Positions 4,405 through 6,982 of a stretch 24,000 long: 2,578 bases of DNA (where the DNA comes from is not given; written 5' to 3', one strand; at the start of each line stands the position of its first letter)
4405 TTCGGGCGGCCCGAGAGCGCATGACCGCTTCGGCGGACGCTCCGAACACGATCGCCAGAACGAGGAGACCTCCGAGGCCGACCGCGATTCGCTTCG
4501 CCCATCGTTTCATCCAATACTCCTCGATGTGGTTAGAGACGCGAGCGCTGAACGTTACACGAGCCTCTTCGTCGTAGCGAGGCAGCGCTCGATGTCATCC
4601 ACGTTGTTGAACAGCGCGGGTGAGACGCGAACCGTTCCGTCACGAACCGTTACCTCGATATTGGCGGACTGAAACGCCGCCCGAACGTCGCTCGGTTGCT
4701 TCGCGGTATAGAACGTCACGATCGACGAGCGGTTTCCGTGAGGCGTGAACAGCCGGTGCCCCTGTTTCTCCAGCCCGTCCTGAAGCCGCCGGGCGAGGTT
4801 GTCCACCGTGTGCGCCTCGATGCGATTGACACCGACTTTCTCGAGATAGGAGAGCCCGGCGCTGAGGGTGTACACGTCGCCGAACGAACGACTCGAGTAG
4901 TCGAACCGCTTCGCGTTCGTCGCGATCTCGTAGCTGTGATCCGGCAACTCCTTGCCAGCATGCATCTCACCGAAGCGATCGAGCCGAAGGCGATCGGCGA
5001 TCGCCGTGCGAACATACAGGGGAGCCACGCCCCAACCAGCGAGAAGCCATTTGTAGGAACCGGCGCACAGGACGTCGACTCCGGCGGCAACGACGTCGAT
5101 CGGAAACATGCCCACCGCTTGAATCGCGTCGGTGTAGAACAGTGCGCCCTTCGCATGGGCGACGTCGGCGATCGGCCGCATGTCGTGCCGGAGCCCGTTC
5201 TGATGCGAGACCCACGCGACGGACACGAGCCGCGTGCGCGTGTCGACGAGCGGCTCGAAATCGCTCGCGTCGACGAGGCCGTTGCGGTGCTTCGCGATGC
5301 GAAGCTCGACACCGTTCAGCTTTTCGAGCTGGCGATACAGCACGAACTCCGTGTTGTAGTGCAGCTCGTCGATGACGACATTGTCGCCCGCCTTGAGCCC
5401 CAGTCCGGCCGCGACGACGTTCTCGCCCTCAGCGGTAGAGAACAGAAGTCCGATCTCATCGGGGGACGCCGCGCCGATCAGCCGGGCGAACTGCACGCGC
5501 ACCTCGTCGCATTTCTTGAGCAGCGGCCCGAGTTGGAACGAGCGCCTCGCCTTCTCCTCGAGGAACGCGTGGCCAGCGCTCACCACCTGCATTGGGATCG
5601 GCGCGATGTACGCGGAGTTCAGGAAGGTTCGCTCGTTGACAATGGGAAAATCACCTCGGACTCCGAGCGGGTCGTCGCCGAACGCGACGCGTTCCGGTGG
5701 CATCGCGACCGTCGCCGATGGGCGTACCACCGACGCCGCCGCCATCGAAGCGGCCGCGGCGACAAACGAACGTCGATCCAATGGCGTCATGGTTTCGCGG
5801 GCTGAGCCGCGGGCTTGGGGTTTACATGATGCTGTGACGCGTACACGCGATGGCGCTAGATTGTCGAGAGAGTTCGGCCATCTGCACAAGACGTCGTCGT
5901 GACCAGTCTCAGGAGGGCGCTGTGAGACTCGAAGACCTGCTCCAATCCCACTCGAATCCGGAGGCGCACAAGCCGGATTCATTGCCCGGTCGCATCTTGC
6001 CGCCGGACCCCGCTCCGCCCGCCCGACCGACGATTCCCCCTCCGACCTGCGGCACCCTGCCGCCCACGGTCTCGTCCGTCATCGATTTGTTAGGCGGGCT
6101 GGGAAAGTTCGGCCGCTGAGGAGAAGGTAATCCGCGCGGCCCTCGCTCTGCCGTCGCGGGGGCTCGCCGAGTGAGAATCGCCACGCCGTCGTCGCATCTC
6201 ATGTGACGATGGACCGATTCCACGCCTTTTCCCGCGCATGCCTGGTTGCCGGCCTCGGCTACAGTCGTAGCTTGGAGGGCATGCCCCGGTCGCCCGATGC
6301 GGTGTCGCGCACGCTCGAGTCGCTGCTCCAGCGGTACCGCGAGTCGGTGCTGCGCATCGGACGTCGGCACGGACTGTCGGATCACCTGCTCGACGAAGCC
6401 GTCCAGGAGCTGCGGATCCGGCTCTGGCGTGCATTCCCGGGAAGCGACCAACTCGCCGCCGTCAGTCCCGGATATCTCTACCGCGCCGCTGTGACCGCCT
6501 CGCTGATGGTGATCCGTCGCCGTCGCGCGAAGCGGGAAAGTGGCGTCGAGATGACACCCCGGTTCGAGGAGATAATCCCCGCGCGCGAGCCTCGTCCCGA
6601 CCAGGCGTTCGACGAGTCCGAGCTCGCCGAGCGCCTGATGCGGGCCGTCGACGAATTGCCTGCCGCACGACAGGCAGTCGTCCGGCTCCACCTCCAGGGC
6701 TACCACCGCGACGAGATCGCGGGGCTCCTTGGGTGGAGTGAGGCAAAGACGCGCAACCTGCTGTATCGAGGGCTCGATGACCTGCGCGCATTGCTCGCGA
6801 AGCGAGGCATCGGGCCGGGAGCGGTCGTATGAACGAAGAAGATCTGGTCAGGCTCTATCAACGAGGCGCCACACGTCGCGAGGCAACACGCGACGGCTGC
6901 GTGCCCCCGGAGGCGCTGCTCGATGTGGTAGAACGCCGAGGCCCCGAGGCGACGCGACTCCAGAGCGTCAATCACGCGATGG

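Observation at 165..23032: Highly over-represented non-palindromic 8-mer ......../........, about one copy per kb, across unrelated genes and spacers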

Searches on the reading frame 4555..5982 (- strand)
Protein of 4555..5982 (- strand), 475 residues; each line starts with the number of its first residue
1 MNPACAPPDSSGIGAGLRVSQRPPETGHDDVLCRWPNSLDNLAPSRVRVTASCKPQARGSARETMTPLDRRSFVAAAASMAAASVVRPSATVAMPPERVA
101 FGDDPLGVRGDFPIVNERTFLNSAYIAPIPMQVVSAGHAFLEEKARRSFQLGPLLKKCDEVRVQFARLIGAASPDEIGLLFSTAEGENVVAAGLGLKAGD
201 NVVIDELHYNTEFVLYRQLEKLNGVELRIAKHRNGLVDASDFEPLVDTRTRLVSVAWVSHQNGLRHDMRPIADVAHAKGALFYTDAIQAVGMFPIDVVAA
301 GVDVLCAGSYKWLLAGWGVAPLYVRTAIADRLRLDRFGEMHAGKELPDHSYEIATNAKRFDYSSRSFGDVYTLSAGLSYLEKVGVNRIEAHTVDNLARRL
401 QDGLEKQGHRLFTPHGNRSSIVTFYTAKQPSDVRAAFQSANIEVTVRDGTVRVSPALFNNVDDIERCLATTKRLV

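Call 7: search_protein_families(library=pfam, proteins=[window:4555-5982:-])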
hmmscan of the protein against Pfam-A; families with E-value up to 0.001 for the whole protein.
window:4555-5982:- (475 aa): 2 families
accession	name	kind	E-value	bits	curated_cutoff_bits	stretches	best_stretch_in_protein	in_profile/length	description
PF00266.25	Aminotran_5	-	1.8e-42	146.1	21.5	1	121-450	3-339/371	Aminotransferase class-V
PF01053.26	Cys_Met_Meta_PP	-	0.00022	20.4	27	1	192-313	84-200/381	Cys/Met metabolism PLP-dependent enzyme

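Call 11: find_homologous_proteins(query=window:4555-5982:-)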
Query window:4555-5982:- (475 aa): 1962 proteins with E <= 0.001 among 8000 candidates; the best 120 are listed.
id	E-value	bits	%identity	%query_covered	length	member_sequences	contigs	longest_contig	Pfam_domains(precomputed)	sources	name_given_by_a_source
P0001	9.1e-271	917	100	87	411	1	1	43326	PF00266.26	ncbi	ncbi:MAG TPA: aminotransferase class V-fold PLP-dependent enzyme [Gemmatimonadaceae bacterium]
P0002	2.2e-270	915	100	87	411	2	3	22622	PF00266.26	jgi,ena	-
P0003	5.5e-270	914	100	87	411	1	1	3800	PF00266.26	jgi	-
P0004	6.3e-270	914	100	87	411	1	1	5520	PF00266.26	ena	-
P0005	1.5e-269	913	100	87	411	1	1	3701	PF00266.26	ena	-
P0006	2.0e-269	912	100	87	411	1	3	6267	PF00266.26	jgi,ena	-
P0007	5.2e-269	911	99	87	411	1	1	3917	PF00266.26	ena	-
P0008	7.3e-269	910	99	87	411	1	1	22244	PF00266.26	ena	-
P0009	7.8e-269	910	99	87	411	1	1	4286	PF00266.26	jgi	jgi:cysteine desulfurase/selenocysteine lyase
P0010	1.1e-268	910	99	87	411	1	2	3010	PF00266.26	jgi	-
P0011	1.4e-268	909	99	87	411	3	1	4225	PF00266.26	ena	-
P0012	2.6e-268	908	99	87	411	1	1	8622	PF00266.26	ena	-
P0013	2.7e-268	908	99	87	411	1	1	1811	PF00266.26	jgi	-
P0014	1.2e-267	906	99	87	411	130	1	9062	PF00266.26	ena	-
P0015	1.3e-267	906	99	87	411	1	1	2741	PF00266.26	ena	-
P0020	6.5e-255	864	94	87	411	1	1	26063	PF00155.28,PF00266.26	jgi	jgi:selenocysteine lyase/cysteine desulfurase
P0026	3.0e-242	823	90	87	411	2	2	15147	PF00266.26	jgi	jgi:cysteine desulfurase/selenocysteine lyase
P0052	8.9e-216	735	81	86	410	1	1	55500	PF00266.26,PF01053.27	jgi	jgi:selenocysteine lyase/cysteine desulfurase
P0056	6.3e-215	732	80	86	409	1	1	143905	PF00266.26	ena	-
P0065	4.8e-214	730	80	86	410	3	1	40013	PF00266.26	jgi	jgi:selenocysteine lyase/cysteine desulfurase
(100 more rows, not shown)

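Call 13: find_related_loci(query=A1, collection=genome_contigs, flank=10000)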
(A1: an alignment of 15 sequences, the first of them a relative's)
Query A1 (411 aa) in genome_contigs; peptide patterns used: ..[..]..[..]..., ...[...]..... (x = any residue, [..] = any of these).
55 stretches matched a pattern; 43 encode a relative of the query (tblastn E <= 1e-3); 43 distinct loci.
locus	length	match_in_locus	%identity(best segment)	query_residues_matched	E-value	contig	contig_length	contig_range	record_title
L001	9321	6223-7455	93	1-411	0e+0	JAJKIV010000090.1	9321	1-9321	MAG: Gemmatimonas sp. isolate b76_HoplandSoilSeptJan k101_1752363, whole genome shotgun sequence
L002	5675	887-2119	92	1-411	0e+0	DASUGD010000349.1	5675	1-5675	MAG TPA_asm: Gemmatimonadaceae bacterium isolate SMAG_U1396 k141_1788730, whole genome shotgun sequence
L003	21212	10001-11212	78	4-408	0e+0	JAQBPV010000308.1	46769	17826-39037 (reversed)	MAG: Gemmatimonadetes bacterium isolate RYN_356 scaffold_1048368, whole genome shotgun sequence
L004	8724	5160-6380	80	4-410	0e+0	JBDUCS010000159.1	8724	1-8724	MAG: Gemmatimonadaceae bacterium isolate cluster4_bin.52 NODE_24038_length_8724_cov_7.718883, whole genome shotgun seque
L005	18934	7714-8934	79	4-411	0e+0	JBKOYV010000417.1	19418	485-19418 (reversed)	MAG: Gemmatimonadota bacterium isolate GB_HAYS_MAG_00051 GB_HAYS_000001552777, whole genome shotgun sequence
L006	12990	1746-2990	77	1-411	0e+0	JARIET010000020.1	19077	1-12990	MAG: Gemmatimonadota bacterium isolate AMD20m-Sep20 AMD-20m-Sep20-C2394, whole genome shotgun sequence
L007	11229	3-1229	77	3-411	0e+0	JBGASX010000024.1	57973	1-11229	MAG: Gemmatimonadales bacterium isolate MAG_AAO_H125.10 AAOH125-10_opera_contig_1551, whole genome shotgun sequence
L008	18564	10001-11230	74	1-411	0e+0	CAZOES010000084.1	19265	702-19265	MAG TPA_asm: uncultured Gemmatimonadaceae bacterium isolate SRP237561_co1_305 genome assembly, contig: NODE_4713_length_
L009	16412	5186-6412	76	4-410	0e+0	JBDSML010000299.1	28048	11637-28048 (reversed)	MAG: Gemmatimonadaceae bacterium isolate cluster1_bin.392 k127_10710181, whole genome shotgun sequence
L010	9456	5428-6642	67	4-411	2e-176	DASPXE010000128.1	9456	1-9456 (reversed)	MAG TPA_asm: Gemmatimonadales bacterium isolate SMAG_U11559 k141_99973, whole genome shotgun sequence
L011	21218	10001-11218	67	4-411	2e-176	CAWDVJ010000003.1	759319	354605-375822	MAG: uncultured Gemmatimonadales bacterium isolate MFD05521.bin.2.226 genome assembly, contig: contig_115522, whole geno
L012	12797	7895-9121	66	2-410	8e-175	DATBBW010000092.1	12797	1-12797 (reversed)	MAG TPA_asm: Gemmatimonadales bacterium isolate SMAG_U5769 k141_3471470, whole genome shotgun sequence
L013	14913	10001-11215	66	4-411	5e-174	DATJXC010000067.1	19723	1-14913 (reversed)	MAG TPA_asm: Gemmatimonadales bacterium isolate SMAG_U15116 k141_1179504, whole genome shotgun sequence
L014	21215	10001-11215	66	4-410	5e-174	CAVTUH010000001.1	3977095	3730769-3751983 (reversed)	MAG: uncultured Gemmatimonadales bacterium isolate MFD05377.bin.1.62 genome assembly, contig: contig_37053, whole genome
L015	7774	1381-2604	65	1-411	6e-172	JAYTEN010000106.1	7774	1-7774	MAG: Gemmatimonadota bacterium isolate GFS_2050 GFS_2050_105, whole genome shotgun sequence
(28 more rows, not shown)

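Call 27: find_encoding_contigs(protein=P0020, flank=10000, max_places=4)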
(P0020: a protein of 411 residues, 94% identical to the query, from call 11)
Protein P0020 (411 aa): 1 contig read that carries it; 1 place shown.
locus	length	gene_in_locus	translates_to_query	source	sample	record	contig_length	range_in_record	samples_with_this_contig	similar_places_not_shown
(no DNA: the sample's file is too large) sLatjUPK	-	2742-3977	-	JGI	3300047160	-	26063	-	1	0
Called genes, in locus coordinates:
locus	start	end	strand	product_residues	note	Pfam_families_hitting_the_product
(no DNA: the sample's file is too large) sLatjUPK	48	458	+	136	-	PF12770:CHAT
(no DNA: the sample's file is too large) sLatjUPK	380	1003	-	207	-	-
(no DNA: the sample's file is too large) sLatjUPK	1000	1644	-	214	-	PF04542:Sigma70_r2 (weak), PF08281:Sigma70_r4_2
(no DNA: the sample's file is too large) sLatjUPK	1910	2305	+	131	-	-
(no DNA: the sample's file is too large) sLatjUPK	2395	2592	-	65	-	-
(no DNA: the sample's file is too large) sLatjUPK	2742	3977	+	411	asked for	PF00155:Aminotran_1_2 (weak), PF00266:Aminotran_5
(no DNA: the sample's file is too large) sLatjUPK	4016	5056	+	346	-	PF12697:Abhydrolase_6, PF00561:Abhydrolase_1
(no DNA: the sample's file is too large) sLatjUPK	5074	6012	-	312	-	PF26549:Tricorn_N, PF00930:DPPIV_N (faint), PF07676:PD40, PF26550:Tricorn_2nd, PF26549:Tricorn_N (weak), PF07676:PD40 (weak)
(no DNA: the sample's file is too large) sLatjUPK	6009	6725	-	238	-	-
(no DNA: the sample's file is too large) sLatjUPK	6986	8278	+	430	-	PF05343:Peptidase_M42 (faint), PF01546:Peptidase_M20, PF07687:M20_dimer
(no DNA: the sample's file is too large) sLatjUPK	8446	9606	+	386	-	PF25973:BSH_CzcB (faint), PF25917:BSH_RND, PF25876:HH_MFP_RND (weak), PF25944:Beta-barrel_RND, PF25954:Beta-barrel_RND_2 (weak), PF25967:RND-MFP_C, PF25975:CzcB_C (weak), PF25989:YknX_C, +1 more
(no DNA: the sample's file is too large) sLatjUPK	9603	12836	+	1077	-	PF00873:ACR_tran, PF03176:MMPL, PF02355:SecD_SecF_C (faint)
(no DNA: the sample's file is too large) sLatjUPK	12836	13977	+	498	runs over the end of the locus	PF02321:OEP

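Call 28: find_encoding_contigs(protein=P0026, flank=10000, max_places=4)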
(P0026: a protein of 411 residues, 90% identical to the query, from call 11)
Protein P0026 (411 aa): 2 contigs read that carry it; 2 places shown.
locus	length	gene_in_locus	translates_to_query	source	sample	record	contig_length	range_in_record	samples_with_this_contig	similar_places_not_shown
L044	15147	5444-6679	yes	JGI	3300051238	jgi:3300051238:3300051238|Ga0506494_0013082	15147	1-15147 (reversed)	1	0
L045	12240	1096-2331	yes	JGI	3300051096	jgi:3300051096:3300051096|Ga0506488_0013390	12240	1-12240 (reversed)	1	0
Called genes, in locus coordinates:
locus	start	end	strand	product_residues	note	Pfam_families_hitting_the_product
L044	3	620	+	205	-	?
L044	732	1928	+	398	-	PF00149:Metallophos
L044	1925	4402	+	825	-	PF02463:SMC_N, PF13175:AAA_15, PF13304:AAA_21, PF13476:AAA_23, PF13514:AAA_27, PF13555:AAA_29, PF02463:SMC_N, PF13558:SbcC_Walker_B (weak)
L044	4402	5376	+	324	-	PF00583:Acetyltransf_1, PF13508:Acetyltransf_7 (weak)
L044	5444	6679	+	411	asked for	PF00266:Aminotran_5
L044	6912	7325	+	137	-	PF00072:Response_reg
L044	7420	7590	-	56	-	-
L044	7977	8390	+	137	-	PF01242:PTPS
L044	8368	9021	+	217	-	PF01227:GTP_cyclohydroI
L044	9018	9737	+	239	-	PF00106:adh_short, PF23441:SDR (weak), PF08659:KR, PF13561:adh_short_C2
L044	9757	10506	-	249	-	PF02276:CytoC_RC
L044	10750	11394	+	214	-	-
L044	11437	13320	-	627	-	PF00501:AMP-binding, PF23562:AMP-binding_C_3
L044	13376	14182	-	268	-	-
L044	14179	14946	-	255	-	PF00142:Fer4_NifH (weak), PF01656:CbiA, PF02374:ArsA_ATPase (weak), PF06564:CBP_BcsQ, PF07015:VirC1 (faint), PF09140:MipZ (faint), PF10609:ParA, PF13614:AAA_31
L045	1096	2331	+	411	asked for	PF00266:Aminotran_5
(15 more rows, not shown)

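Call 29: find_encoding_contigs(protein=P0052, flank=10000, max_places=3)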
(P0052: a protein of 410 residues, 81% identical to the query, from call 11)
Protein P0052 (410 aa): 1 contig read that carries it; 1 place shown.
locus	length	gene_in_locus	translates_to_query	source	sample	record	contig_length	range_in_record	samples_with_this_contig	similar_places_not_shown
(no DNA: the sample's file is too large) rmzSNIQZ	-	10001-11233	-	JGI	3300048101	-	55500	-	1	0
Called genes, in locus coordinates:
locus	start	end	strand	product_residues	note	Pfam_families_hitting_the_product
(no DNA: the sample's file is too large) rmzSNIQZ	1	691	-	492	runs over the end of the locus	PF21783:YNCE, PF02239:Cytochrom_D1 (weak), PF08450:SGL (faint), PF10282:Lactonase, PF24814:WD40_Prp19, PF25174:Beta-prop_THOC3, PF23381:Beta-prop_IFT122_1st (weak), PF10282:Lactonase, +4 more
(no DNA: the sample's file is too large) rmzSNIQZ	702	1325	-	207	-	PF03928:HbpS-like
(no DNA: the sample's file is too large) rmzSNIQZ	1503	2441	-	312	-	PF00116:COX2, PF00034:Cytochrom_C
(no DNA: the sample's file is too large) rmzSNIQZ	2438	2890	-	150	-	PF00034:Cytochrom_C, PF13442:Cytochrome_CBB3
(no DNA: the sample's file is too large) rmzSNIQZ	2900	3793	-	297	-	PF00497:SBP_bac_3 (weak)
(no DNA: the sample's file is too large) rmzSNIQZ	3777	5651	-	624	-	PF01011:PQQ, PF13360:PQQ_2, PF13570:Beta-prop_ACSF4 (faint), PF01011:PQQ (weak)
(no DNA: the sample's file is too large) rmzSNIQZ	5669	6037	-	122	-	PF00034:Cytochrom_C (weak)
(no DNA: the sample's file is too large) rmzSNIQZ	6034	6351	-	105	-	-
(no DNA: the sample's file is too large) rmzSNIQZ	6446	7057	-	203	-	PF00510:COX3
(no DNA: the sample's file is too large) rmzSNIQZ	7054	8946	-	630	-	PF00115:COX1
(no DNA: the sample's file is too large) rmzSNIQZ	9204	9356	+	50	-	-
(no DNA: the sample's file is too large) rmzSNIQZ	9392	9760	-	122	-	PF00072:Response_reg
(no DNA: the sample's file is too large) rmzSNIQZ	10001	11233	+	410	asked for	PF00266:Aminotran_5, PF01053:Cys_Met_Meta_PP (faint)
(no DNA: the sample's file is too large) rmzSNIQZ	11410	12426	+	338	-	PF00394:Cu-oxidase (faint), PF07731:Cu-oxidase_2 (faint), PF07732:Cu-oxidase_3, PF00127:Copper-bind (faint), PF13473:Cupredoxin_1 (faint)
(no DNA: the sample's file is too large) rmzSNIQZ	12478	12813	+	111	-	PF02311:AraC_binding, PF07883:Cupin_2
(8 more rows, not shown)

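Call 30: find_encoding_contigs(protein=P0056, flank=10000, max_places=3)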
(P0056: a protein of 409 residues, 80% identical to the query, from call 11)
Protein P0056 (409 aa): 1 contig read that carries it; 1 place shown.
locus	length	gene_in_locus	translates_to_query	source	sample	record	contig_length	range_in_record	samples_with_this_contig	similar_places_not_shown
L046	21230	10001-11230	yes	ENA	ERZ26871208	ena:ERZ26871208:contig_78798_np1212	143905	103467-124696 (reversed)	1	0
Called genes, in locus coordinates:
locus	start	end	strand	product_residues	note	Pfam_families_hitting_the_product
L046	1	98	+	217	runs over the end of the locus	PF08264:Anticodon_1, PF10458:Val_tRNA-synt_C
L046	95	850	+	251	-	PF13205:Big_5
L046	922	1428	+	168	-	-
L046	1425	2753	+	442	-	PF12390:Se-cys_synth_N, PF03841:SelA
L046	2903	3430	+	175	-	PF08645:PNK3P (weak), PF13242:Hydrolase_like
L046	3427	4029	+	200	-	PF00551:Formyl_trans_N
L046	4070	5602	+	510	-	PF02142:MGS, PF01808:AICARFT_IMPCHas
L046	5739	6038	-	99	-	PF05635:23S_rRNA_IVP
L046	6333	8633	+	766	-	PF11028:TMEM260_N, PF28495:TMEM260_2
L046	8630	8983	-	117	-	PF01627:Hpt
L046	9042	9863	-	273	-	PF13620:CarboxypepD_reg, PF13715:CarbopepD_reg_2, PF07715:Plug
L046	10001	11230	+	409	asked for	PF00266:Aminotran_5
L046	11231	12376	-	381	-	PF02239:Cytochrom_D1 (faint), PF21783:YNCE (faint)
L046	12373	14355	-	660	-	PF02368:Big_2, PF08309:LVIVD (faint)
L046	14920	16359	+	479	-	PF00749:tRNA-synt_1c, PF19269:Anticodon_2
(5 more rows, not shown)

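Call 31: find_encoding_contigs(protein=P0065, flank=10000, max_places=3)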
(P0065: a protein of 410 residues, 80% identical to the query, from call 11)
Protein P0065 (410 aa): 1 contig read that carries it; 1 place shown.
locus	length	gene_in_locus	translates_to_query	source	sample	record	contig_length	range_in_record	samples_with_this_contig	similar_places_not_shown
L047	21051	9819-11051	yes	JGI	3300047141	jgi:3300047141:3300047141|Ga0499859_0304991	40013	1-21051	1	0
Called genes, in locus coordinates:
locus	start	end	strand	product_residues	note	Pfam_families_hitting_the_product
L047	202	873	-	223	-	PF17782:WHD_DprA (weak), PF12840:HTH_20, PF01022:HTH_5, PF08279:HTH_11 (faint), PF21476:PF0610-like_N (faint)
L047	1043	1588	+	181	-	PF13628:DUF4142, PF03713:DUF305 (faint)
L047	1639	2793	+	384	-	PF00034:Cytochrom_C (faint)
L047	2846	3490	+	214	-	PF00989:PAS (weak), PF13426:PAS_9 (weak), PF00196:GerE, PF08281:Sigma70_r4_2 (weak)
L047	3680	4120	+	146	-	-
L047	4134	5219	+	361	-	PF01656:CbiA, PF09140:MipZ (weak), PF10609:ParA, PF13614:AAA_31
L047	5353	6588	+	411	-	PF07732:Cu-oxidase_3, PF07731:Cu-oxidase_2 (faint)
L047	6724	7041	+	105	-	PF03551:PadR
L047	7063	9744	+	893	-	PF12704:MacB_PCD, PF02687:FtsX, PF12704:MacB_PCD, PF02687:FtsX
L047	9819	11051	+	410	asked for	PF00266:Aminotran_5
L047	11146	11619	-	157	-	PF00127:Copper-bind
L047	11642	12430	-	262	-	PF12679:ABC2_membrane_2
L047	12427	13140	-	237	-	PF13476:AAA_23 (weak), PF00005:ABC_tran, PF02463:SMC_N (faint), PF13304:AAA_21 (weak)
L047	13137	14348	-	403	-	PF07602:DUF1565 (faint), PF13229:Beta_helix, PF05048:NosD, PF13229:Beta_helix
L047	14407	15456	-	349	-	PF05573:NosL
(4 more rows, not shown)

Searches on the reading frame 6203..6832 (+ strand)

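Call 107: search_protein_families(library=pfam, proteins=[window:6203-6832:+], max_evalue=0.1)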
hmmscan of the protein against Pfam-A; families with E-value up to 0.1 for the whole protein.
window:6203-6832:+ (209 aa): 8 families
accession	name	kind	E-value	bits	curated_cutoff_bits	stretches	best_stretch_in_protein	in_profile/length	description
PF08281.18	Sigma70_r4_2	-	4.6e-10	39.4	25.7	1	143-193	2-53/54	Sigma-70, region 4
PF04542.20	Sigma70_r2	-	2.6e-05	24.4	24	1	41-108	1-69/71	Sigma-70 region 2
PF13384.12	HTH_23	-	0.00032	20.9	24.6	1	155-187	6-38/50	Homeodomain-like domain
PF22233.2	PhyR_sigma-like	-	0.0021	18.2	27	1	153-189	6-42/50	Response regulator PhyR, sigma-like domain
PF07638.17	Sigma70_ECF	-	0.017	15.4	21.1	1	88-183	71-168/185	ECF sigma factor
PF13518.12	HTH_28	-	0.023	15.2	25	0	156-179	2-25/52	Helix-turn-helix domain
PF18083.6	PutA_N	-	0.077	13.5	25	0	137-181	38-83/113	Proline utilization A N-terminal domain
PF02120.21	Flg_hook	-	0.093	13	29.8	0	179-207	45-73/85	Flagellar hook-length control protein FliK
